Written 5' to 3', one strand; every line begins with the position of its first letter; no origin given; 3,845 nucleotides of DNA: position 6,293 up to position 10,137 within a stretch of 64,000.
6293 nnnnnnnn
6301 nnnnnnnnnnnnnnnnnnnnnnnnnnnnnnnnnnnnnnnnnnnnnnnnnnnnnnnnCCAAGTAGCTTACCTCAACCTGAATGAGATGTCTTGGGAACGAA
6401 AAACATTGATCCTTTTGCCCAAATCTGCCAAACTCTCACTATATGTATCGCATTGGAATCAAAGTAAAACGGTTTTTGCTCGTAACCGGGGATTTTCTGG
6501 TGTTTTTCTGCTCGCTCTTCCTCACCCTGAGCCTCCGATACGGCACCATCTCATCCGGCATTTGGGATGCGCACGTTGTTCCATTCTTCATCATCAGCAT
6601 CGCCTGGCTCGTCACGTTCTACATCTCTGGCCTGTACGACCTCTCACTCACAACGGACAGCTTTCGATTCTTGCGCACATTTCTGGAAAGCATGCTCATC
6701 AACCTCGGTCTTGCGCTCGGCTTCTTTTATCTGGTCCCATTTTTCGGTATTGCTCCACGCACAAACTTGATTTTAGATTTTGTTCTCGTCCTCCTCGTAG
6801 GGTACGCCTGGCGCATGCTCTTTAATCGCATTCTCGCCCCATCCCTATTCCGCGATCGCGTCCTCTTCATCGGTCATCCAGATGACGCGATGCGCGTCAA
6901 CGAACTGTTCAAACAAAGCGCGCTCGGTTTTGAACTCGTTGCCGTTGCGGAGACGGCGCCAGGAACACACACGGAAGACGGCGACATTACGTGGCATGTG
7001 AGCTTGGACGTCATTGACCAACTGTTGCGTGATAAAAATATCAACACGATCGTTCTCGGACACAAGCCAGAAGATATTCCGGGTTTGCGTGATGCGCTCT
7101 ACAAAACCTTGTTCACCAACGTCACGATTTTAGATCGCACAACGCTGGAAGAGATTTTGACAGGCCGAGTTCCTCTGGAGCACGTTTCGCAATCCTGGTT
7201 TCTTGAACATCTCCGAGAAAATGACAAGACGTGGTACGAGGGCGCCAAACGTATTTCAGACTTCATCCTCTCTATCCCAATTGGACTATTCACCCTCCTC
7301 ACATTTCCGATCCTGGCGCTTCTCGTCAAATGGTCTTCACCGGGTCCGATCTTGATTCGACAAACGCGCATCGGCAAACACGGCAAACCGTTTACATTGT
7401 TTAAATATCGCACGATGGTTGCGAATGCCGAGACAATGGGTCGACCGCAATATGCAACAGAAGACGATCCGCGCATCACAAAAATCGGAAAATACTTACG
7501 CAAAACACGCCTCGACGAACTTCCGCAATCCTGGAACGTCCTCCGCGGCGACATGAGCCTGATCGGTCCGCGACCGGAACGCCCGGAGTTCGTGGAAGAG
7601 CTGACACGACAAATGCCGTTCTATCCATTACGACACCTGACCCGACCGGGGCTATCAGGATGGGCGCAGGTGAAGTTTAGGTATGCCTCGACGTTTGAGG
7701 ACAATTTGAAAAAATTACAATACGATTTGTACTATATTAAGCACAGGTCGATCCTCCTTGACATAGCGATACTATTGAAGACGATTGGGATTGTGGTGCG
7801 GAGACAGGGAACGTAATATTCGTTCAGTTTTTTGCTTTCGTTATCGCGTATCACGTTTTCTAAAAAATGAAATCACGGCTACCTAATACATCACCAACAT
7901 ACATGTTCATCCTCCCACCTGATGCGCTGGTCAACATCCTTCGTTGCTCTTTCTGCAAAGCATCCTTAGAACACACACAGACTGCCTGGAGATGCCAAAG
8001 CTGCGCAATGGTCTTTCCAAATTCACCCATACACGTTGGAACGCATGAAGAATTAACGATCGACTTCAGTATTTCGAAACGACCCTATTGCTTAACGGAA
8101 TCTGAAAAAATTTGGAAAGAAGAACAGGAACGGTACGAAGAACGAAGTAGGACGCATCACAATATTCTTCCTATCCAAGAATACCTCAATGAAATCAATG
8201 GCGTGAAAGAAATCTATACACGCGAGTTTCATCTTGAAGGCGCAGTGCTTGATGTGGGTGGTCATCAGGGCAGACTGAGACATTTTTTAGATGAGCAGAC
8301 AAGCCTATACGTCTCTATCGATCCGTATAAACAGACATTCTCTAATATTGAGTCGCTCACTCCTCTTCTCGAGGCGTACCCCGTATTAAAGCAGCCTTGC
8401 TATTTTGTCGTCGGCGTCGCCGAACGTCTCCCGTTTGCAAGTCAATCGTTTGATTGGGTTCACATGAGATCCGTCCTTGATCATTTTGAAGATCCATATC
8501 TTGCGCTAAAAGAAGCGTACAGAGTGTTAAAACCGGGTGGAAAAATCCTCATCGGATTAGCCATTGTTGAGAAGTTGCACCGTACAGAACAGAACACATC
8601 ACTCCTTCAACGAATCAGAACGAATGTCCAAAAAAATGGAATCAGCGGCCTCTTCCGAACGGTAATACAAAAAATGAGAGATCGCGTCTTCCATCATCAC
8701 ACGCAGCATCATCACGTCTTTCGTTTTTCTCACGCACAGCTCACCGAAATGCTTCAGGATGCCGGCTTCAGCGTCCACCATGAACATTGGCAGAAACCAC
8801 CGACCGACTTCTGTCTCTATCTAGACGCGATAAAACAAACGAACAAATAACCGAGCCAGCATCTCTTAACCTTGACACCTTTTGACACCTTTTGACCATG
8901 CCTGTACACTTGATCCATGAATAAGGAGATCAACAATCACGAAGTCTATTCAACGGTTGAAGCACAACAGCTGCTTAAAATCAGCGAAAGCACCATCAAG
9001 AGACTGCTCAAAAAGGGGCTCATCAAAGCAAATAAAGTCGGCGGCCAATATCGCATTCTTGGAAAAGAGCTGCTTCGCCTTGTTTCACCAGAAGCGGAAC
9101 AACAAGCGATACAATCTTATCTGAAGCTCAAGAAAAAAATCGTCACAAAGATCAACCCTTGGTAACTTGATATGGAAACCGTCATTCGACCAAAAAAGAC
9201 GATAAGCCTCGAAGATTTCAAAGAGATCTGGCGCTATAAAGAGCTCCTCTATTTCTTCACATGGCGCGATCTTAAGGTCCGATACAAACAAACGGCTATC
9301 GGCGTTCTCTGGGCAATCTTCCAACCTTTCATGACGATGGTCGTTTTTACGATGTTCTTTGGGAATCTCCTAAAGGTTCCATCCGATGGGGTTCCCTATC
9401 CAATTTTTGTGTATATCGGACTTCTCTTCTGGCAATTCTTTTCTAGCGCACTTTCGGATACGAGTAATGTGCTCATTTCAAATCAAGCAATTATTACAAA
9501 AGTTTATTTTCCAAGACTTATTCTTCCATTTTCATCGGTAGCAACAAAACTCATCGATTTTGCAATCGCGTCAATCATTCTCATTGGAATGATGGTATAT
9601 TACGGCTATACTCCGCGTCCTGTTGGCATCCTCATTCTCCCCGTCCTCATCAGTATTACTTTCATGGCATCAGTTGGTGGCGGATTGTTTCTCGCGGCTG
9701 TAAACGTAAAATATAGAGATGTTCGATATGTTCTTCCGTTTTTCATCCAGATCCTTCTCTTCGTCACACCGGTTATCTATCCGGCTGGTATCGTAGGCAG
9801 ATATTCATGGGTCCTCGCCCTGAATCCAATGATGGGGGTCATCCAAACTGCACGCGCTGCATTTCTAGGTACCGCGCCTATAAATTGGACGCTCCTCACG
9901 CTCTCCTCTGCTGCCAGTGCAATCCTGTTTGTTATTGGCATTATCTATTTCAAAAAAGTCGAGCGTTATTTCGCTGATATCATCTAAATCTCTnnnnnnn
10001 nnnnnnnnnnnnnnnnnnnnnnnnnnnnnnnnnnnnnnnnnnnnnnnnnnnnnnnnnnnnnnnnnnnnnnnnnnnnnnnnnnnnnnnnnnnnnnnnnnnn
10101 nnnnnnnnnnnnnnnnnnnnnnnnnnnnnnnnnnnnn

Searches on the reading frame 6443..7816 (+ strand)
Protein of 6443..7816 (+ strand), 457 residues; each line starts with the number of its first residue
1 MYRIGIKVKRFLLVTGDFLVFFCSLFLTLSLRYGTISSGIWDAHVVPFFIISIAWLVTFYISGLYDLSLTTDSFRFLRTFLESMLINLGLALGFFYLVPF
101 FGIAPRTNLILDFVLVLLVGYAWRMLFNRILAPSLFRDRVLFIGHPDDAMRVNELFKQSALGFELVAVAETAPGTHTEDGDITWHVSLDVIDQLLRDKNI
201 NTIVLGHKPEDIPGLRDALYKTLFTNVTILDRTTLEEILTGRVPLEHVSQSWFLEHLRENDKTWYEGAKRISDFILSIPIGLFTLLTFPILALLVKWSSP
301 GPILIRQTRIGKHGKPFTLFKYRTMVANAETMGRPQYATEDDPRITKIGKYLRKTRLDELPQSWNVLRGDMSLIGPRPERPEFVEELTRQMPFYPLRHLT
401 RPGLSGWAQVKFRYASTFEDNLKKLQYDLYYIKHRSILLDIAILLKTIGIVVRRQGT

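Call 18: search_protein_families(library=pfam, proteins=[window:6443-7816:+], max_evalue=0.001)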
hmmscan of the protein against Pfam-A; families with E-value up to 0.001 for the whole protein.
window:6443-7816:+ (457 aa): 1 family
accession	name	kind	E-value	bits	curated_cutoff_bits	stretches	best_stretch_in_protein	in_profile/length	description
PF02397.22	Bac_transf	-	2.7e-61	206.7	27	1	269-452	1-178/179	Bacterial sugar transferase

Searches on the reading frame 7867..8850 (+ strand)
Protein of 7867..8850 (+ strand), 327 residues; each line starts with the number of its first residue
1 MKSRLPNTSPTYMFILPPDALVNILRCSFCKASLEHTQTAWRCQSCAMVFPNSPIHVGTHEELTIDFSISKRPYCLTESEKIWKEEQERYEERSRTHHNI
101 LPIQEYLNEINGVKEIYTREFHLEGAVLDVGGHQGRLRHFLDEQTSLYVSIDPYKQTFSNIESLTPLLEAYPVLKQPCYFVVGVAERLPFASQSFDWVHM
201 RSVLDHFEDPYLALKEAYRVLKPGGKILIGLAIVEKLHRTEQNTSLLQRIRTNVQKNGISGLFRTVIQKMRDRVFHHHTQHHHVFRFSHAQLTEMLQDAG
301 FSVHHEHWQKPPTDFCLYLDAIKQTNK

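Call 18: search_protein_families(library=pfam, proteins=[window:7867-8850:+], max_evalue=0.001)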
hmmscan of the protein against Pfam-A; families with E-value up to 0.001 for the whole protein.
window:7867-8850:+ (327 aa): 8 families
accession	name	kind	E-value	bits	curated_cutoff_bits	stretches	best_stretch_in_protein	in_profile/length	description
PF08241.18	Methyltransf_11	-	3.4e-17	63.3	21.2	1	128-229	1-95/95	Methyltransferase domain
PF13489.12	Methyltransf_23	-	3.6e-13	50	27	1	124-305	23-163/164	Methyltransferase domain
PF13649.12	Methyltransf_25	-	2.2e-11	44.7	27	1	127-225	1-97/97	Methyltransferase domain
PF08242.18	Methyltransf_12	-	2.7e-09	38.1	30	1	128-227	1-98/98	Methyltransferase domain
PF13847.12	Methyltransf_31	-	5.3e-09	36.4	27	1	178-233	56-113/145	Methyltransferase domain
PF01209.24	Ubie_methyltran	-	1.7e-08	34.5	20.1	1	179-229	101-151/233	ubiE/COQ5 methyltransferase family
PF03141.22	Methyltransf_29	-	0.00063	18.9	23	1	105-243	100-231/506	Putative S-adenosyl-L-methionine-dependent methyltransferase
PF08003.17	Methyltransf_9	-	0.00072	19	23.8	0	126-235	118-223/315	Protein of unknown function (DUF1698)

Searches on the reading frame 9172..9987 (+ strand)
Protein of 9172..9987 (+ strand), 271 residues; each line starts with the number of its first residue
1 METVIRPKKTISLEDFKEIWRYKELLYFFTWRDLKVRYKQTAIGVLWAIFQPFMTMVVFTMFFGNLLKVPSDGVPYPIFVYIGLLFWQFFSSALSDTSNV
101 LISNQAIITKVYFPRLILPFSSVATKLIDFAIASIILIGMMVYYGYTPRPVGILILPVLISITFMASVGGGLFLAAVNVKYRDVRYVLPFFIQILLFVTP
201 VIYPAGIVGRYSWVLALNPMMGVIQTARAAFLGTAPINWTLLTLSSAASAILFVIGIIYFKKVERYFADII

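Call 18: search_protein_families(library=pfam, proteins=[window:9172-9987:+], max_evalue=0.001)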
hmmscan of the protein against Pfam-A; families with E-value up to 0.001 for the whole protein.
window:9172-9987:+ (271 aa): 1 family
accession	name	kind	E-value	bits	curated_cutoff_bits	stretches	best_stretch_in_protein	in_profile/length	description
PF01061.29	ABC2_membrane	-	1.5e-15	57.8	26.9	1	26-231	3-210/211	ABC-2 type transporter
